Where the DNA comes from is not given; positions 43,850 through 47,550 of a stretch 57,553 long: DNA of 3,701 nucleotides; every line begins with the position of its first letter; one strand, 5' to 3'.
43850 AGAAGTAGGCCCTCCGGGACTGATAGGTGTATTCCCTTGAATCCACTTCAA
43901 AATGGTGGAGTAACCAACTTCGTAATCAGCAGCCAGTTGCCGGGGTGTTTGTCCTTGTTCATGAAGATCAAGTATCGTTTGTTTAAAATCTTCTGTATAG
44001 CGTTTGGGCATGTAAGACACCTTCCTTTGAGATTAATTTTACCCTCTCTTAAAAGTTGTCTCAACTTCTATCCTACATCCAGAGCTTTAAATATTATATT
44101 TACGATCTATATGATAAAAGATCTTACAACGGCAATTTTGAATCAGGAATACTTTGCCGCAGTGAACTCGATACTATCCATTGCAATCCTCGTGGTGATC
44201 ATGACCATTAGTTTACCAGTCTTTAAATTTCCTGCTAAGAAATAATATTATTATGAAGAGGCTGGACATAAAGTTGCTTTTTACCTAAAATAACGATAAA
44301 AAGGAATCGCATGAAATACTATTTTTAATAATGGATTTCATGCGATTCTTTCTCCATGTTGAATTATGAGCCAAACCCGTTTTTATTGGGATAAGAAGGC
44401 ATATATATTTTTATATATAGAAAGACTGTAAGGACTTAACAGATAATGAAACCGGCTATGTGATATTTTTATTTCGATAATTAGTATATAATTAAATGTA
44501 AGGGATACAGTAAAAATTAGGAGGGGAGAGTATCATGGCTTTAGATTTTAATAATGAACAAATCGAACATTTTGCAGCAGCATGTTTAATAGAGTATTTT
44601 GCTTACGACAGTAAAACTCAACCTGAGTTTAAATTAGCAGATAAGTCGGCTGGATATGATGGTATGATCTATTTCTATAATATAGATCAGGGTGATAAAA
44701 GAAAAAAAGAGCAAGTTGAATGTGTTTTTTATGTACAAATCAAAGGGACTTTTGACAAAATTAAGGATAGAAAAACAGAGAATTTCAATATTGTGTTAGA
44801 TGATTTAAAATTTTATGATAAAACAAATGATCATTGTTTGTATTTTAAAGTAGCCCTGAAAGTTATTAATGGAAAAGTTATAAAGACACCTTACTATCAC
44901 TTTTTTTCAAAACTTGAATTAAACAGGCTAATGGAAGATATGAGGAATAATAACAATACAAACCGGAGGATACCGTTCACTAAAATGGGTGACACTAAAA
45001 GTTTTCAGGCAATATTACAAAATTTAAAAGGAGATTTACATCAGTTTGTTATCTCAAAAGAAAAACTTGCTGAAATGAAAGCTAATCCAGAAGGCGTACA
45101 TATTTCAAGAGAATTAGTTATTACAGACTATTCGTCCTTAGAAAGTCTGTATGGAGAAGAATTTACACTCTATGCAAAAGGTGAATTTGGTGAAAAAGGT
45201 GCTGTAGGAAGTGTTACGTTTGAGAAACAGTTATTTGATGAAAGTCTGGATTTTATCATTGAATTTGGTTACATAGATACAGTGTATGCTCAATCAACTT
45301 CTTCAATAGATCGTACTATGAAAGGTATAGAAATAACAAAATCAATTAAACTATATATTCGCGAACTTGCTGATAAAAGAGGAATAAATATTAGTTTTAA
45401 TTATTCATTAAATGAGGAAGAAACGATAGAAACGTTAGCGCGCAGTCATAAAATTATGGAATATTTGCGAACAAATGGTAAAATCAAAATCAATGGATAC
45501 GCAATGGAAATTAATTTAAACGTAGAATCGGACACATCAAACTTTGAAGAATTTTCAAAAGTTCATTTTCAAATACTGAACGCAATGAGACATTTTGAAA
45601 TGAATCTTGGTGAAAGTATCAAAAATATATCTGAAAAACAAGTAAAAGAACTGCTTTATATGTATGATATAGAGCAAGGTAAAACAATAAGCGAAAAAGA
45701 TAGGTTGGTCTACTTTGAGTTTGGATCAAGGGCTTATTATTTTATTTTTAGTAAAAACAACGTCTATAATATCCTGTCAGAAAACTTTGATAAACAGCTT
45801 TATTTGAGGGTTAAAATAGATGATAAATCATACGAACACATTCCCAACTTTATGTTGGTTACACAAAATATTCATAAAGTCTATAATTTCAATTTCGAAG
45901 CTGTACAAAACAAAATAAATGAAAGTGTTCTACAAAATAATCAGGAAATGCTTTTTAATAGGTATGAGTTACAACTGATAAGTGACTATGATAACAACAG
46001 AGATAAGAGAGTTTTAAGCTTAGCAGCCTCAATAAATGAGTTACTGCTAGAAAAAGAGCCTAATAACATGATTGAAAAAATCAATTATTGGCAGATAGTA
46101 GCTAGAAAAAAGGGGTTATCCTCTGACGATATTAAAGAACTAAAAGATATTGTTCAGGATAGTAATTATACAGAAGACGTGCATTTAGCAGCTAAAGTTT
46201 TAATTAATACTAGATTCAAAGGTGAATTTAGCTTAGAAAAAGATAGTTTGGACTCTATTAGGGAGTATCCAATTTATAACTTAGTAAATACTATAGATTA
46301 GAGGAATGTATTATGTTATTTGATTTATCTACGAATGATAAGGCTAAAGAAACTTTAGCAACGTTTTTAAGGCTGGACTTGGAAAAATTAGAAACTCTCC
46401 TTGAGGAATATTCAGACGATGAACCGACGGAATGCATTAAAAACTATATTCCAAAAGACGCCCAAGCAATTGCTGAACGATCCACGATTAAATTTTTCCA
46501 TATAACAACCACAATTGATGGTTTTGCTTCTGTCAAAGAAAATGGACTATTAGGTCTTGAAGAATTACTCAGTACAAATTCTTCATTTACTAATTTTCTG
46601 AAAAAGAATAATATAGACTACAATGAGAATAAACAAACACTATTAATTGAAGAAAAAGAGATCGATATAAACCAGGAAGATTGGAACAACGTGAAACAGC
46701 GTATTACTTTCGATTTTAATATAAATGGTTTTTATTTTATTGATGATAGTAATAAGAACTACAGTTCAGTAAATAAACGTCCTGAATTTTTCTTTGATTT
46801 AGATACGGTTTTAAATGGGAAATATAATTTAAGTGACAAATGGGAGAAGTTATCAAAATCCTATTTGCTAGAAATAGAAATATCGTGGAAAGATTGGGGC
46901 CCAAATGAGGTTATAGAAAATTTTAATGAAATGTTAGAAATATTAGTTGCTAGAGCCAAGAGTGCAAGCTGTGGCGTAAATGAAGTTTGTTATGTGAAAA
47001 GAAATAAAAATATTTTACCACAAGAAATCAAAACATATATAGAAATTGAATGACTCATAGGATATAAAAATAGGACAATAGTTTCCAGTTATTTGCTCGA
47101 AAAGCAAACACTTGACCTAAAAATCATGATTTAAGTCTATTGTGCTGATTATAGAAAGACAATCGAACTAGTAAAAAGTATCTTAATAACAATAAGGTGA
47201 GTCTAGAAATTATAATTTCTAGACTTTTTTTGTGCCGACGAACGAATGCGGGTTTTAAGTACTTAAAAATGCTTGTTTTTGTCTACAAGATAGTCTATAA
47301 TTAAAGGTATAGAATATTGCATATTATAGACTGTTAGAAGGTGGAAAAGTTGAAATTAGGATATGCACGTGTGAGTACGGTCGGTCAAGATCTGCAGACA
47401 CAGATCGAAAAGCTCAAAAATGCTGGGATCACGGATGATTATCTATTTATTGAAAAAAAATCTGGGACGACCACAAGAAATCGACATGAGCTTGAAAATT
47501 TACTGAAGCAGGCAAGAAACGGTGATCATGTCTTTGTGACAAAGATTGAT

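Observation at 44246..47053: Uncharacterised two-gene cassette (588 aa + 246 aa) between IS3 and a resolvase: candidate novel defence/accessory system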

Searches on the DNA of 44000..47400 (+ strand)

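Call 6: search_dna_similar(query=window:44000-47400:+, collection=plasmids, mode=near, max_rows=25)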
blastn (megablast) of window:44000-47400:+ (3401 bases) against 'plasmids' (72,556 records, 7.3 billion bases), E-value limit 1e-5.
Records with a match: 78; places in all: 88; records where one place covers at least 80% of the query: 22.
Best place of each record, by identity: >=99% 50; 95-99% 9; 90-95% 15; 80-90% 1; 60-80% 3.
By first word of the organism name: Listeria 78.
By predicted mobility (MOB-suite, as given by PLSDB): mobilizable 45; conjugative 30; non-mobilizable 3.
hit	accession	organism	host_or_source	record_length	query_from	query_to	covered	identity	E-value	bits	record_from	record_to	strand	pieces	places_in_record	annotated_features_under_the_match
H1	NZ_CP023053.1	Listeria monocytogenes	environmental,environmental swab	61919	1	3401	100%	100.0%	0e+0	6281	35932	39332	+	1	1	hypothetical protein (x2) | recombinase family protein | transposase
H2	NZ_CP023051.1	Listeria monocytogenes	environmental,environmental swab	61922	1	3401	100%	100.0%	0e+0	6281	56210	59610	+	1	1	hypothetical protein (x2) | recombinase family protein | transposase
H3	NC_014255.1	Listeria monocytogenes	-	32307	1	3401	100%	100.0%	0e+0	6281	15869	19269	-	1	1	hypothetical protein (x2) | recombinase family protein | transposase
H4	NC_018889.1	Listeria monocytogenes SLCC2372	-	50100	1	3401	100%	100.0%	0e+0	6281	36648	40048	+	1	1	hypothetical protein (x2) | recombinase family protein | transposase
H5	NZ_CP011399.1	Listeria monocytogenes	food,green chili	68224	1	3401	100%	100.0%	0e+0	6281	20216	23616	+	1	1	hypothetical protein (x2) | recombinase family protein | transposase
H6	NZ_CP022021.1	Listeria monocytogenes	environmental,environmental swab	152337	1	3401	100%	100.0%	0e+0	6281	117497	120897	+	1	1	hypothetical protein (x3) | recombinase family protein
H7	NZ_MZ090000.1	Listeria monocytogenes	-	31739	1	3401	100%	100.0%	0e+0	6281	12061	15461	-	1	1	hypothetical protein (x2) | recombinase family protein | transposase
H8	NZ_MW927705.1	Listeria monocytogenes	-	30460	1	3401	100%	100.0%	0e+0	6281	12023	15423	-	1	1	hypothetical protein (x2) | recombinase family protein | transposase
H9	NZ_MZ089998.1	Listeria monocytogenes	-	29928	1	3401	100%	100.0%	0e+0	6281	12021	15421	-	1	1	hypothetical protein (x2) | recombinase family protein | transposase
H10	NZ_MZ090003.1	Listeria monocytogenes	-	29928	1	3401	100%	100.0%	0e+0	6281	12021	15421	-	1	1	hypothetical protein (x2) | recombinase family protein | transposase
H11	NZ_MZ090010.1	Listeria monocytogenes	-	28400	1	3401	100%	100.0%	0e+0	6281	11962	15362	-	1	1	hypothetical protein (x2) | recombinase family protein | transposase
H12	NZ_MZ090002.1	Listeria monocytogenes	-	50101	1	3401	100%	100.0%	0e+0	6281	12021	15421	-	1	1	hypothetical protein (x2) | recombinase family protein | transposase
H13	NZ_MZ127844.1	Listeria innocua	-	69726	1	3401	100%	100.0%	0e+0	6281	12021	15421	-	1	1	hypothetical protein (x2) | recombinase family protein | transposase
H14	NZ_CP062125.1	Listeria monocytogenes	-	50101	1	3401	100%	100.0%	0e+0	6281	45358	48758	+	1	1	hypothetical protein (x2) | recombinase family protein | transposase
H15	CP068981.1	Listeria monocytogenes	food,variety pack luncheon meat turkey ...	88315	1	3401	100%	100.0%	0e+0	6281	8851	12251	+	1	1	hypothetical protein (x2) | recombinase family protein | transposase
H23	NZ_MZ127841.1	Listeria monocytogenes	-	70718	548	2895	69%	82.7%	0e+0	2076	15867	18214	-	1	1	hypothetical protein (x2)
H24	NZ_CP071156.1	Listeria innocua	bacterial culture,food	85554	560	2301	51%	76.3%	0e+0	907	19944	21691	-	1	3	hypothetical protein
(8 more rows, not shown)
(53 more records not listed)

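Call 7: search_dna_similar(query=window:44000-47400:+, collection=phages, mode=near, max_rows=10)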
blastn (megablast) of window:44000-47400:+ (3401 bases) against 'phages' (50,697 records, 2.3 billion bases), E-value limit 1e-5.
Records with a match: 4; places in all: 4; records where one place covers at least 80% of the query: 0.
Best place of each record, by identity: >=99% 4.
By first word of the organism name: Listeria 4.
By host as written in the record: Listeria monocytogenes 4.
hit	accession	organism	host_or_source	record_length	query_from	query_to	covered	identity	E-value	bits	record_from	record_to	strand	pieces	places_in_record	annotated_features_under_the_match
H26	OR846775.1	Listeria phage LM 4-11-1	Listeria monocytogenes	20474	3201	3401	6%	100.0%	7e-100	372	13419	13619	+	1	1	record has no annotation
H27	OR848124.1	Listeria phage LM 4-14-1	Listeria monocytogenes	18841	3201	3401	6%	100.0%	7e-100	372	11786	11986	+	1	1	record has no annotation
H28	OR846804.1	Listeria phage LM 4-11-1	Listeria monocytogenes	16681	1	82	2%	100.0%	9e-34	152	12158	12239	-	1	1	record has no annotation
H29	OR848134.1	Listeria phage LM 4-14-1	Listeria monocytogenes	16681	1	82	2%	100.0%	9e-34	152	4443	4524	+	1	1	record has no annotation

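Call 8: get_annotated_region(hit=H4, flank=9000)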
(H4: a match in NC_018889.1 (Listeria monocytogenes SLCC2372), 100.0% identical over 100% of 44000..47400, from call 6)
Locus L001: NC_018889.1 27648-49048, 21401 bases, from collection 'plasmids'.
description: Listeria monocytogenes SLCC2372 plasmid pLM1-2cUG1, complete sequence
organism: Listeria monocytogenes SLCC2372 (NCBI taxid 932920)
taxonomy: Bacteria; Bacillota; Bacilli; Bacillales; Listeriaceae; Listeria; Listeria monocytogenes; Listeria monocytogenes SLCC2372
host: -; source: -; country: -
typing (MOB-suite, as given by PLSDB): mobilizable; replicon rep_cluster_110; relaxase MOBP,MOBP
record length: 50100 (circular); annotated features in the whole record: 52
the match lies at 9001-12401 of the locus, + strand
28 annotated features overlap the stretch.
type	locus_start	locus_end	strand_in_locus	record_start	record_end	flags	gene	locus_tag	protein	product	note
predicted_resistance_gene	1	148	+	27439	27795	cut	cadC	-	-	Cd(II)-sensing metalloregulatory transcriptional repressor CadC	predicted by amrfinderplus; class CADMIUM; identity 100.0%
CDS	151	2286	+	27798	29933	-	-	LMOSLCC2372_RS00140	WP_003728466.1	heavy metal translocating P-type ATPase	-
CDS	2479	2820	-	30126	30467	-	-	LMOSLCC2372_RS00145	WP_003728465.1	type II toxin-antitoxin system PemK/MazF family toxin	-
CDS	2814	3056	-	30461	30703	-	-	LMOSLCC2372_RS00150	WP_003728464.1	AbrB/MazE/SpoVT family DNA-binding domain-containing protein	-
CDS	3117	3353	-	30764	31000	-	-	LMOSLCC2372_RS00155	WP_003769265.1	hypothetical protein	-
CDS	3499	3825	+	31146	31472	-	-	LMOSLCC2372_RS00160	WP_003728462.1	hypothetical protein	-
CDS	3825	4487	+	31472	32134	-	-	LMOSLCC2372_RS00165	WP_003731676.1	DUF2786 domain-containing protein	-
CDS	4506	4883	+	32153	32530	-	-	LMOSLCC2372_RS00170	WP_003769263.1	DUF3850 domain-containing protein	-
CDS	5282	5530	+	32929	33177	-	-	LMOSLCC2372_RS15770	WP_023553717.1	hypothetical protein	-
CDS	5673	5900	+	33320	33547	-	-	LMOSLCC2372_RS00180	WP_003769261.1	hypothetical protein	-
CDS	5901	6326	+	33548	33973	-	-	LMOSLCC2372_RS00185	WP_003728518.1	hypothetical protein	-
CDS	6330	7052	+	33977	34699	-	cas5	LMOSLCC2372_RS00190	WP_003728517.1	CRISPR-associated protein Cas5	GO:0043571 - maintenance of CRISPR repeat elements [Evidence IEA]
CDS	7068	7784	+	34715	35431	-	-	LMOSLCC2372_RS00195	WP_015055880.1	AP2 domain-containing protein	-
CDS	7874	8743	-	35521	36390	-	-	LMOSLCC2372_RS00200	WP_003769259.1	IS3 family transposase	-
CDS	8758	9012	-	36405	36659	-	-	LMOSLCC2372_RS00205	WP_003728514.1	transposase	-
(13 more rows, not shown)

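Call 9: get_annotated_region(hit=H23, flank=8000)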
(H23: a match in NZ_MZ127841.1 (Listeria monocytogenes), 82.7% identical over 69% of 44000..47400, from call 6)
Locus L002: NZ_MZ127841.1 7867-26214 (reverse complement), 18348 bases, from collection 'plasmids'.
description: Listeria monocytogenes strain 30/10/S plasmid pLIS32, complete sequence
organism: Listeria monocytogenes (NCBI taxid 1639)
taxonomy: Bacteria; Bacillota; Bacilli; Bacillales; Listeriaceae; Listeria; Listeria monocytogenes
host: -; source: -; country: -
typing (MOB-suite, as given by PLSDB): conjugative; replicon rep_cluster_2446; relaxase MOBP; mating-pair formation MPF_T
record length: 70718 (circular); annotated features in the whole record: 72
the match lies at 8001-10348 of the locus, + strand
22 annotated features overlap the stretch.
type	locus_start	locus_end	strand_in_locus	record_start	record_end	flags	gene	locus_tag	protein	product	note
CDS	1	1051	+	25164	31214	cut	-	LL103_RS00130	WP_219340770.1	SNF2-related protein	-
CDS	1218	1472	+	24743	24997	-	-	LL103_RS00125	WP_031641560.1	helix-turn-helix transcriptional regulator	-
CDS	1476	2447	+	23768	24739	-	-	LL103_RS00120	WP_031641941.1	hypothetical protein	-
CDS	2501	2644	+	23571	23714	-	-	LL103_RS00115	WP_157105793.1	hypothetical protein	-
CDS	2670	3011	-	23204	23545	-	-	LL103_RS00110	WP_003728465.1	type II toxin-antitoxin system PemK/MazF family toxin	-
CDS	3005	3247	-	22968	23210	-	-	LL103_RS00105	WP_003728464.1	AbrB/MazE/SpoVT family DNA-binding domain-containing protein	-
CDS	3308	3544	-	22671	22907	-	-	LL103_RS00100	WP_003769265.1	hypothetical protein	-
CDS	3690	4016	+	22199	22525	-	-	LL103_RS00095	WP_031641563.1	hypothetical protein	-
CDS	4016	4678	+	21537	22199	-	-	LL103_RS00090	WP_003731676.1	DUF2786 domain-containing protein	-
CDS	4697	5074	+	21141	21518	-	-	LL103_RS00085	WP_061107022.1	DUF3850 domain-containing protein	-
CDS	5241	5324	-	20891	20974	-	-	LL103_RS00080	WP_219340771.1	putative holin-like toxin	-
CDS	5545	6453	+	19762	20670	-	-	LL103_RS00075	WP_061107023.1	abortive infection family protein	-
CDS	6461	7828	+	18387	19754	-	-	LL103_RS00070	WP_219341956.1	hypothetical protein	-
CDS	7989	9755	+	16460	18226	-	-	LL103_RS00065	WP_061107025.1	hypothetical protein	-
CDS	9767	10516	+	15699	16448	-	-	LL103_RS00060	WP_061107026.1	hypothetical protein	-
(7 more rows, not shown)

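Call 10: get_annotated_region(hit=H24, flank=8000)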
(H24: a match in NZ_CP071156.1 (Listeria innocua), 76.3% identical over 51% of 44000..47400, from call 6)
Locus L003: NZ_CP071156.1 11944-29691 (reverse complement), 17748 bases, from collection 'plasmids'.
description: Listeria innocua strain LI42 plasmid pLI42, complete sequence
organism: Listeria innocua (NCBI taxid 1642)
taxonomy: Bacteria; Bacillota; Bacilli; Bacillales; Listeriaceae; Listeria; Listeria innocua
host: -; source: bacterial culture,food; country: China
typing (MOB-suite, as given by PLSDB): mobilizable; replicon rep_cluster_110,rep_cluster_1118; relaxase MOBP,MOBP
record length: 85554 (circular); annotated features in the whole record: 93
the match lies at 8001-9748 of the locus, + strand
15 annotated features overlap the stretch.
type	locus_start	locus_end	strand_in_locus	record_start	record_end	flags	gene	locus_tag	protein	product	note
CDS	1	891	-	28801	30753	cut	-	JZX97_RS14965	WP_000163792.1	hypothetical protein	-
CDS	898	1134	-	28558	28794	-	-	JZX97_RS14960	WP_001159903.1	hypothetical protein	-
CDS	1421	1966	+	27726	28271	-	-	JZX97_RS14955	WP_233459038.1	hypothetical protein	-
CDS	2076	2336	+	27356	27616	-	-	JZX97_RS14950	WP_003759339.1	helix-turn-helix transcriptional regulator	-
CDS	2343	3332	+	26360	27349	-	-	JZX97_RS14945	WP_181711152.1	hypothetical protein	-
CDS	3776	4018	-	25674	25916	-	-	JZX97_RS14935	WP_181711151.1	AbrB/MazE/SpoVT family DNA-binding domain-containing protein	-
CDS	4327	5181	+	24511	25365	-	-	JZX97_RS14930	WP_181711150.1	hypothetical protein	-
CDS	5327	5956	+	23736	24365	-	-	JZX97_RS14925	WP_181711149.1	DUF1643 domain-containing protein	-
CDS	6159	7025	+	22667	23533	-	-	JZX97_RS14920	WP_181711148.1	hypothetical protein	-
CDS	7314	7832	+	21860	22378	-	-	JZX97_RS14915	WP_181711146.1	type III toxin-antitoxin system ToxN/AbiQ family toxin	-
CDS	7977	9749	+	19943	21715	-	-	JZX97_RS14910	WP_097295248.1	hypothetical protein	-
CDS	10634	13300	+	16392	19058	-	-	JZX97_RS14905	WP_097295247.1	sensor histidine kinase KdpD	-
CDS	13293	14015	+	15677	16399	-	-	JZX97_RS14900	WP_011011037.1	response regulator transcription factor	GO:0000160 - phosphorelay signal transduction system [Evidence IEA]; GO:0006355 - regulation of DNA-templated ...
CDS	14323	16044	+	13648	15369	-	kdpA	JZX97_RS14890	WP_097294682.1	potassium-transporting ATPase subunit KdpA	GO:0006813 - potassium ion transport [Evidence IEA]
CDS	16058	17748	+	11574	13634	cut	kdpB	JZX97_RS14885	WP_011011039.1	potassium-transporting ATPase subunit KdpB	GO:0006813 - potassium ion transport [Evidence IEA]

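Call 93: get_annotated_region(hit=H6, flank=4000)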
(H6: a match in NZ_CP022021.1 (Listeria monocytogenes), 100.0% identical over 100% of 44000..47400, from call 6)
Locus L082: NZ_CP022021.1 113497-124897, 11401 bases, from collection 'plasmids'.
description: Listeria monocytogenes strain FDA709873-33 plasmid pCFSAN021445, complete sequence
organism: Listeria monocytogenes (NCBI taxid 1639)
taxonomy: Bacteria; Bacillota; Bacilli; Bacillales; Listeriaceae; Listeria; Listeria monocytogenes
host: -; source: environmental,environmental swab; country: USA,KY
typing (MOB-suite, as given by PLSDB): mobilizable; replicon rep_cluster_110,rep_cluster_2446; relaxase MOBP,MOBP,MOBP
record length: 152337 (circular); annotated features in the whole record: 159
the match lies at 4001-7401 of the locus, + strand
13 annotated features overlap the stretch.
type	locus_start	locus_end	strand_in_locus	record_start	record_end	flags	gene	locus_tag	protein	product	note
CDS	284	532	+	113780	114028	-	-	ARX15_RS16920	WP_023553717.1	hypothetical protein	-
CDS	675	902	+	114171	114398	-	-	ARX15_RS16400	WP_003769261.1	hypothetical protein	-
CDS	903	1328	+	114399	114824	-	-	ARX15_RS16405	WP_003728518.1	hypothetical protein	-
CDS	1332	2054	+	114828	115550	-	cas5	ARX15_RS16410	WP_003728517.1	CRISPR-associated protein Cas5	GO:0043571 - maintenance of CRISPR repeat elements [Evidence IEA]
CDS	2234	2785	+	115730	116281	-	-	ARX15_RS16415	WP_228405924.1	AP2 domain-containing protein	GO:0006355 - regulation of DNA-templated transcription [Evidence IEA]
CDS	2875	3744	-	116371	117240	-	-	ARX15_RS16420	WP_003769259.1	IS3 family transposase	-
CDS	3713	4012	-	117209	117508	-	-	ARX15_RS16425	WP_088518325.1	hypothetical protein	-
CDS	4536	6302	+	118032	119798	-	-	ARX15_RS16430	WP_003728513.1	hypothetical protein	-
CDS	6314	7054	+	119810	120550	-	-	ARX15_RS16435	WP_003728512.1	hypothetical protein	-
CDS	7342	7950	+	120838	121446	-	-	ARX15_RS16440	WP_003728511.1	recombinase family protein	GO:0006310 - DNA recombination [Evidence IEA]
CDS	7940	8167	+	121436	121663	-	-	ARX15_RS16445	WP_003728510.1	hypothetical protein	-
CDS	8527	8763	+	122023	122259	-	-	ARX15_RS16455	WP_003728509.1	helix-turn-helix transcriptional regulator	-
predicted_resistance_gene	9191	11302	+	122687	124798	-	clpL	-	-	ATP-dependent protease ClpL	predicted by amrfinderplus; class ; identity 100.0%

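Call 95: search_dna_similar(query=window:44090-44420:+, collection=plasmids, mode=distant, max_rows=30, rows=spread)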
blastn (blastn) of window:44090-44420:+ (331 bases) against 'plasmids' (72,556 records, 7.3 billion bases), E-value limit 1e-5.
Records with a match: 23; places in all: 27; records where one place covers at least 80% of the query: 19.
Best place of each record, by identity: >=99% 22; 90-95% 1.
By first word of the organism name: Listeria 23.
By predicted mobility (MOB-suite, as given by PLSDB): mobilizable 22; non-mobilizable 1.
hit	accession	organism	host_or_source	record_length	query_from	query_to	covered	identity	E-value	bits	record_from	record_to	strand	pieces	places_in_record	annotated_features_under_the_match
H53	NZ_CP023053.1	Listeria monocytogenes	environmental,environmental swab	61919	1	331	100%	100.0%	2e-168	598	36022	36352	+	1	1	none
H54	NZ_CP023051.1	Listeria monocytogenes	environmental,environmental swab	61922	1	331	100%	100.0%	2e-168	598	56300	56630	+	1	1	none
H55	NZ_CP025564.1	Listeria monocytogenes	-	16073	1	331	100%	100.0%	2e-168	598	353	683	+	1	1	none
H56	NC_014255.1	Listeria monocytogenes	-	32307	1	331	100%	100.0%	2e-168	598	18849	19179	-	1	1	none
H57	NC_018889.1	Listeria monocytogenes SLCC2372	-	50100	1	331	100%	100.0%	2e-168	598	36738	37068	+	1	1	none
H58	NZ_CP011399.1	Listeria monocytogenes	food,green chili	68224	1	331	100%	100.0%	2e-168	598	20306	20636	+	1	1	none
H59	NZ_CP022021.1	Listeria monocytogenes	environmental,environmental swab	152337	1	331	100%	100.0%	2e-168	598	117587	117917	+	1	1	none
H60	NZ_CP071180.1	Listeria innocua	bacterial culture,food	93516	1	331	100%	100.0%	2e-168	598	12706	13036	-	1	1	none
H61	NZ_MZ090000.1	Listeria monocytogenes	-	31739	1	331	100%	100.0%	2e-168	598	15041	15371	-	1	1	none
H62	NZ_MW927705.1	Listeria monocytogenes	-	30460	1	331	100%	100.0%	2e-168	598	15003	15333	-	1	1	none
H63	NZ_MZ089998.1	Listeria monocytogenes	-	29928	1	331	100%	100.0%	2e-168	598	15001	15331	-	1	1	none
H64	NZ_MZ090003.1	Listeria monocytogenes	-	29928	1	331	100%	100.0%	2e-168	598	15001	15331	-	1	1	none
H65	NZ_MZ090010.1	Listeria monocytogenes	-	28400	1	331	100%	100.0%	2e-168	598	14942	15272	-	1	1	none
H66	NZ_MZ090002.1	Listeria monocytogenes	-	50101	1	331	100%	100.0%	2e-168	598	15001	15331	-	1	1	none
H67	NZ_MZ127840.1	Listeria monocytogenes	-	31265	1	331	100%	100.0%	2e-168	598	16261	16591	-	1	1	none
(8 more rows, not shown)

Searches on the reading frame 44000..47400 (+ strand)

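Call 102: search_protein_families(library=padloc, proteins=[L003:7314-7829:+, L003:6159-7022:+, L003:5327-5953:+], max_evalue=0.001)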
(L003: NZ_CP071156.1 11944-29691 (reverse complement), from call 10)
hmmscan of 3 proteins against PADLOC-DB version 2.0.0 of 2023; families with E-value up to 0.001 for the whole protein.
L003:7314-7829:+ (172 aa): 1 family
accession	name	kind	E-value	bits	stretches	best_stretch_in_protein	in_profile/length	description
PDLC02352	AbiQ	-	1.1e-54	183.1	1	9-169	2-159/160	AbiQ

L003:6159-7022:+ (288 aa): 0 families

L003:5327-5953:+ (209 aa): 0 families
